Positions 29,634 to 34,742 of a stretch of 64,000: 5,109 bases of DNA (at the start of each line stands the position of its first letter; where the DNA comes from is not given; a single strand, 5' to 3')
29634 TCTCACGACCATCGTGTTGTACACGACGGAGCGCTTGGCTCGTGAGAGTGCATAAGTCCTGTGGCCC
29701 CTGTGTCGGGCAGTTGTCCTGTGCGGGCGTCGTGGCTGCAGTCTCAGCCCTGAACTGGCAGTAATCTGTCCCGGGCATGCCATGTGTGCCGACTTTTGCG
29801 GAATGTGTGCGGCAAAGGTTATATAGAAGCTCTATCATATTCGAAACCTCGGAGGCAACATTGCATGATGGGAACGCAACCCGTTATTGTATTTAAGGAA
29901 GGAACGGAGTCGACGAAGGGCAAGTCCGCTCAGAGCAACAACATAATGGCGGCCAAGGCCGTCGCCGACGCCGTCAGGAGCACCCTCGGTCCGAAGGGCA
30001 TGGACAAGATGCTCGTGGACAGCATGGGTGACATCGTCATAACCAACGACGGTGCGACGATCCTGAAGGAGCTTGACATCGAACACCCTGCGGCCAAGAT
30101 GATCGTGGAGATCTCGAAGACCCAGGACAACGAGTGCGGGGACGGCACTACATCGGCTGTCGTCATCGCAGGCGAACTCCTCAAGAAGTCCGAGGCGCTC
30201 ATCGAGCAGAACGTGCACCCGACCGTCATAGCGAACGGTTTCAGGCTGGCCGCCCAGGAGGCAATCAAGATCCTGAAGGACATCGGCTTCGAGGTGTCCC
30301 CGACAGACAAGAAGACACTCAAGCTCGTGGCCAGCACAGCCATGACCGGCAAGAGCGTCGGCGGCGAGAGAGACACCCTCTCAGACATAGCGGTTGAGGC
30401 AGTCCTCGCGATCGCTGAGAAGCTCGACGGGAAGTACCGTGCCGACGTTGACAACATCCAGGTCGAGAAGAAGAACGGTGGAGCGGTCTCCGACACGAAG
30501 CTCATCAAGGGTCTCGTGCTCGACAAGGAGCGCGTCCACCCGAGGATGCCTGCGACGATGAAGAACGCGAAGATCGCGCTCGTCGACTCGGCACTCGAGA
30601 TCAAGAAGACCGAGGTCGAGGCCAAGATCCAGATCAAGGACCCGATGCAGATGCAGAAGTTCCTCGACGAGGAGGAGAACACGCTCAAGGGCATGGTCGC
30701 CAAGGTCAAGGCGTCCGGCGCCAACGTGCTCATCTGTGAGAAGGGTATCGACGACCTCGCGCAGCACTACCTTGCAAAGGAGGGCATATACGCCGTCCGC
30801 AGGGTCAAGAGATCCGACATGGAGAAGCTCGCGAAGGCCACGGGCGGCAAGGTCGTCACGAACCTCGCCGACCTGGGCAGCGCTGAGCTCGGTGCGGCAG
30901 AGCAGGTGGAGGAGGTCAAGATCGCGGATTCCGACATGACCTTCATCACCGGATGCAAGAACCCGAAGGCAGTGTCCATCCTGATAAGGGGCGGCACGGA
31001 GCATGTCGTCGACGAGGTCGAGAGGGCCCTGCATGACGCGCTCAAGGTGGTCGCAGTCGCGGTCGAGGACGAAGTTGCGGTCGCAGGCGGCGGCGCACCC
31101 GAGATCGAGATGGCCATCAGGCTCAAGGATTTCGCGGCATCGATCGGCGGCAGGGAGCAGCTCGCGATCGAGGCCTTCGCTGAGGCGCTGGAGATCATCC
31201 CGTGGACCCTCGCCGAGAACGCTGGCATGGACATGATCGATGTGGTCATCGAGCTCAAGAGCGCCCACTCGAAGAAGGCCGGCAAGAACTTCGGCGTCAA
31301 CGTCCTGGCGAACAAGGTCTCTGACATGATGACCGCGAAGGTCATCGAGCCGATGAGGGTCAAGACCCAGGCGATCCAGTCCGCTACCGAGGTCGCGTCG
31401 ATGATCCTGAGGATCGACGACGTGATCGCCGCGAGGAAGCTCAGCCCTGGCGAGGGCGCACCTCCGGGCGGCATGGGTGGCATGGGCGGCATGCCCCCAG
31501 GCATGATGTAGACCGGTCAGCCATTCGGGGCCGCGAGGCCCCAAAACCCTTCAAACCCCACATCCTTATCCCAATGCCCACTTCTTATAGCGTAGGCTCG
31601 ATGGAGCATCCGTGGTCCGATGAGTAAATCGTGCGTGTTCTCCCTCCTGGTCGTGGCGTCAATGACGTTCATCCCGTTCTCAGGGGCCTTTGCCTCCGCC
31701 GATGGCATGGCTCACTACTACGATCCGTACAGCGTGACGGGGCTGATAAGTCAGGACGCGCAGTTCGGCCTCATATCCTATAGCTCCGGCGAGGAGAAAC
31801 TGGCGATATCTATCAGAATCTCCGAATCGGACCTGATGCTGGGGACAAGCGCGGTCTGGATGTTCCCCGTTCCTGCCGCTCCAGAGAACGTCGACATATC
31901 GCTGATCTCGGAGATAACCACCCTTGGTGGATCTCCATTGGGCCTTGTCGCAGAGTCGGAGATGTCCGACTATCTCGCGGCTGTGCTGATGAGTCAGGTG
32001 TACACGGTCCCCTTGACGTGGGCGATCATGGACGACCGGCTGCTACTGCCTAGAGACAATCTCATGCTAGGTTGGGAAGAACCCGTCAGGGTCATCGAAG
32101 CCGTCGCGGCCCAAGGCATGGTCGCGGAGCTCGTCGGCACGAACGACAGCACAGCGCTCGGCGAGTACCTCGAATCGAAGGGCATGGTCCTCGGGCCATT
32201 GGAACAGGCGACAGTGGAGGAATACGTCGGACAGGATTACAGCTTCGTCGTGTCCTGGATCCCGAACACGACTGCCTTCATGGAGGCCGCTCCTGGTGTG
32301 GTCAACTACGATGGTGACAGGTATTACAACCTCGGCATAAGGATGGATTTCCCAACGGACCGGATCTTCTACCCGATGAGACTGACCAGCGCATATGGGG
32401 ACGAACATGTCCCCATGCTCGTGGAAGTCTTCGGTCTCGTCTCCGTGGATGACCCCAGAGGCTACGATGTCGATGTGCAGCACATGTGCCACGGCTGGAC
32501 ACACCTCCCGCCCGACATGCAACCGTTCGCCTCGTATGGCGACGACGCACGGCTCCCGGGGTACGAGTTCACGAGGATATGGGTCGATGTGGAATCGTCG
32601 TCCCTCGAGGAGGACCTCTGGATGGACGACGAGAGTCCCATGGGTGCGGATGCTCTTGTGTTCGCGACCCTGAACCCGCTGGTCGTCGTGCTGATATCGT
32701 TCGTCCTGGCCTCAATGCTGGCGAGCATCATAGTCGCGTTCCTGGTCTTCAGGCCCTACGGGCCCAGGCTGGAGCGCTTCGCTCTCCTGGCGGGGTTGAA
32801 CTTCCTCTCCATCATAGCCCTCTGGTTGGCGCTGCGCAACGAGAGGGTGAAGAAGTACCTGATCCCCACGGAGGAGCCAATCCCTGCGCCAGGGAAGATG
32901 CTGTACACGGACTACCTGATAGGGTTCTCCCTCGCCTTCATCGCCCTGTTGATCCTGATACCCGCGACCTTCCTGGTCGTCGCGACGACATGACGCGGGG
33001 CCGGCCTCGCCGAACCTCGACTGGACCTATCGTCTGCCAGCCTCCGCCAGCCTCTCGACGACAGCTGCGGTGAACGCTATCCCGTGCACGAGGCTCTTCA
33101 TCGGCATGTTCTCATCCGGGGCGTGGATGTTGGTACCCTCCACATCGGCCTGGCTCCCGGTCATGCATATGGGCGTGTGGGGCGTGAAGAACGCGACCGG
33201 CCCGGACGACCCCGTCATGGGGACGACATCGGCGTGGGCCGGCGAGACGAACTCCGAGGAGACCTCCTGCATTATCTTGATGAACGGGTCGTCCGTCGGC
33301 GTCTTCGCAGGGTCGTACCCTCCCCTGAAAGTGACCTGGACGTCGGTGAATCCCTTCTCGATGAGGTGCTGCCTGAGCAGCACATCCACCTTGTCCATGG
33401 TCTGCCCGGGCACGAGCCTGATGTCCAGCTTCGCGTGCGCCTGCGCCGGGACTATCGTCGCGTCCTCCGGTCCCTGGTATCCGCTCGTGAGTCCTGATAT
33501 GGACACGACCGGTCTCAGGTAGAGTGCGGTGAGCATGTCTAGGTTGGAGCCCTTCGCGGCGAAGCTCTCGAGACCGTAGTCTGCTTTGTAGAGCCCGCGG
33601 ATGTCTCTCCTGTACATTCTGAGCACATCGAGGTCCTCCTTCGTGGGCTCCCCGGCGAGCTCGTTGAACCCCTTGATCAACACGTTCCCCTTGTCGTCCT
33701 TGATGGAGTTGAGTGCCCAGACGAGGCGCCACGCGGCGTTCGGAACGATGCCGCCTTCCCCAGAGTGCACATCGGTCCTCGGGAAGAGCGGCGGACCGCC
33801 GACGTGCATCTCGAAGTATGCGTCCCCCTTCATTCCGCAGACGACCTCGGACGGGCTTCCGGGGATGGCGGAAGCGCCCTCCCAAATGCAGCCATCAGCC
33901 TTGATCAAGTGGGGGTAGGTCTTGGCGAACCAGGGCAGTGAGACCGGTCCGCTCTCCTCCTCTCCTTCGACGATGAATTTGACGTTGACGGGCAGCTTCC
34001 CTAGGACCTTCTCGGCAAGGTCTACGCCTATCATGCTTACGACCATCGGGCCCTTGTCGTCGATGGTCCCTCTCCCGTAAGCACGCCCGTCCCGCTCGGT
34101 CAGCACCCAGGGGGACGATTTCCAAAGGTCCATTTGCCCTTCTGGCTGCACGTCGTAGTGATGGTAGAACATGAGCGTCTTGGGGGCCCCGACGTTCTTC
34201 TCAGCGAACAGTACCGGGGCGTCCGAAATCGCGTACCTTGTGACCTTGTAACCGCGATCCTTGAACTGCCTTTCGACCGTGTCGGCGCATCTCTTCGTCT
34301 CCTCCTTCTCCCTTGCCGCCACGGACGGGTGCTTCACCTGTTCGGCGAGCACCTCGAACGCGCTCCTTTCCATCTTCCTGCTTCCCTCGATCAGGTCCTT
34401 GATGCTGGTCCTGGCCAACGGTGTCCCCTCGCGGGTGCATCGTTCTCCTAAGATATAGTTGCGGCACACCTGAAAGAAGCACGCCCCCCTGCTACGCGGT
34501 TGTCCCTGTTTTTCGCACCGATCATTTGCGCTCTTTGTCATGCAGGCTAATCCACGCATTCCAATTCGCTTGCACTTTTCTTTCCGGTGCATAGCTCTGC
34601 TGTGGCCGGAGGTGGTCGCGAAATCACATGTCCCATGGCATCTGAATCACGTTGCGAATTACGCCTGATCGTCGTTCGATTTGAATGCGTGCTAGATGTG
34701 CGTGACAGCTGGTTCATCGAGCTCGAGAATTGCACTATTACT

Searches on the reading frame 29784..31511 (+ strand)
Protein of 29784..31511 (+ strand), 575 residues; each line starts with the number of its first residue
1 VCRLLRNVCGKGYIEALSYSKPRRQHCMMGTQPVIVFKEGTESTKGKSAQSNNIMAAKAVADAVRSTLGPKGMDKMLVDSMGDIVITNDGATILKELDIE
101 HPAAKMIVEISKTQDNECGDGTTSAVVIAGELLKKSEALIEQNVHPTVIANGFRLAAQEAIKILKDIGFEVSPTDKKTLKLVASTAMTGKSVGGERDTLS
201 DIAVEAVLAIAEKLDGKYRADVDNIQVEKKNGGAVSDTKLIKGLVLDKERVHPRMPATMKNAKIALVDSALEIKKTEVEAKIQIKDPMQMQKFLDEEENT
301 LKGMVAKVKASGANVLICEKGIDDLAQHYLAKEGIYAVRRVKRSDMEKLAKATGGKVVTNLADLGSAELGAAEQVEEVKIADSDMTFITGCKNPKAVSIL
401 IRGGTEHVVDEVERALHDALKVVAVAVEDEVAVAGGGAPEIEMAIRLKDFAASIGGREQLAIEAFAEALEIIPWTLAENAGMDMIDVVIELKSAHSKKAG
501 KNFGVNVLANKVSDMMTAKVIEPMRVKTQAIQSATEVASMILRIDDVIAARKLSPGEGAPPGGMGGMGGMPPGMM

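Call 62: search_protein_families(library=pfam, proteins=[window:29784-31511:+], max_evalue=0.00001)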
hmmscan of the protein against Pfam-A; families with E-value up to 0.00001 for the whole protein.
window:29784-31511:+ (575 aa): 1 family
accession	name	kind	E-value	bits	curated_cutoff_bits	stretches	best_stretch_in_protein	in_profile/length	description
PF00118.29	Cpn60_TCP1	-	1e-187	625.2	34.3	1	60-551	1-489/490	TCP-1/cpn60 chaperonin family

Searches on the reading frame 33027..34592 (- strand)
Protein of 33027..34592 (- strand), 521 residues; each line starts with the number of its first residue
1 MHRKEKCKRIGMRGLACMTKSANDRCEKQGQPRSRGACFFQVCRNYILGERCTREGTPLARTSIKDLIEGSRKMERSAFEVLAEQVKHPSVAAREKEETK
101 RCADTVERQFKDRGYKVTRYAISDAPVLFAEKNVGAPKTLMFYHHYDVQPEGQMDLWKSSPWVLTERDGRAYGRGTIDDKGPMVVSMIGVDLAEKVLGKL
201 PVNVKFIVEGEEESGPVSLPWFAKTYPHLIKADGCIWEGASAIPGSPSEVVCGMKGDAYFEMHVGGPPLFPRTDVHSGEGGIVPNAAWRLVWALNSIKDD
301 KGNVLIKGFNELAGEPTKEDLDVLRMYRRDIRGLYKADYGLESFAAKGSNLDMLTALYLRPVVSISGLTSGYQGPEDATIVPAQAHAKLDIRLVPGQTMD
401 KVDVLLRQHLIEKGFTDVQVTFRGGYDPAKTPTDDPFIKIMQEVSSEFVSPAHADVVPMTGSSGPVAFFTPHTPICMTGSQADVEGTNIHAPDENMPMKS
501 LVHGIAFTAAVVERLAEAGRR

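Call 62: search_protein_families(library=pfam, proteins=[window:33027-34592:-], max_evalue=0.00001)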
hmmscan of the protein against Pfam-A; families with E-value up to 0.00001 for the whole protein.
window:33027-34592:- (521 aa): 2 families
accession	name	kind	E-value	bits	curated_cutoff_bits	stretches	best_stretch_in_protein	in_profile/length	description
PF01546.33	Peptidase_M20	-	8.5e-29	101.4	24.6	1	141-513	1-205/206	Peptidase family M20/M25/M40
PF07687.19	M20_dimer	-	5.4e-09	36.4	21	1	272-412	15-101/107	Peptidase dimerisation domain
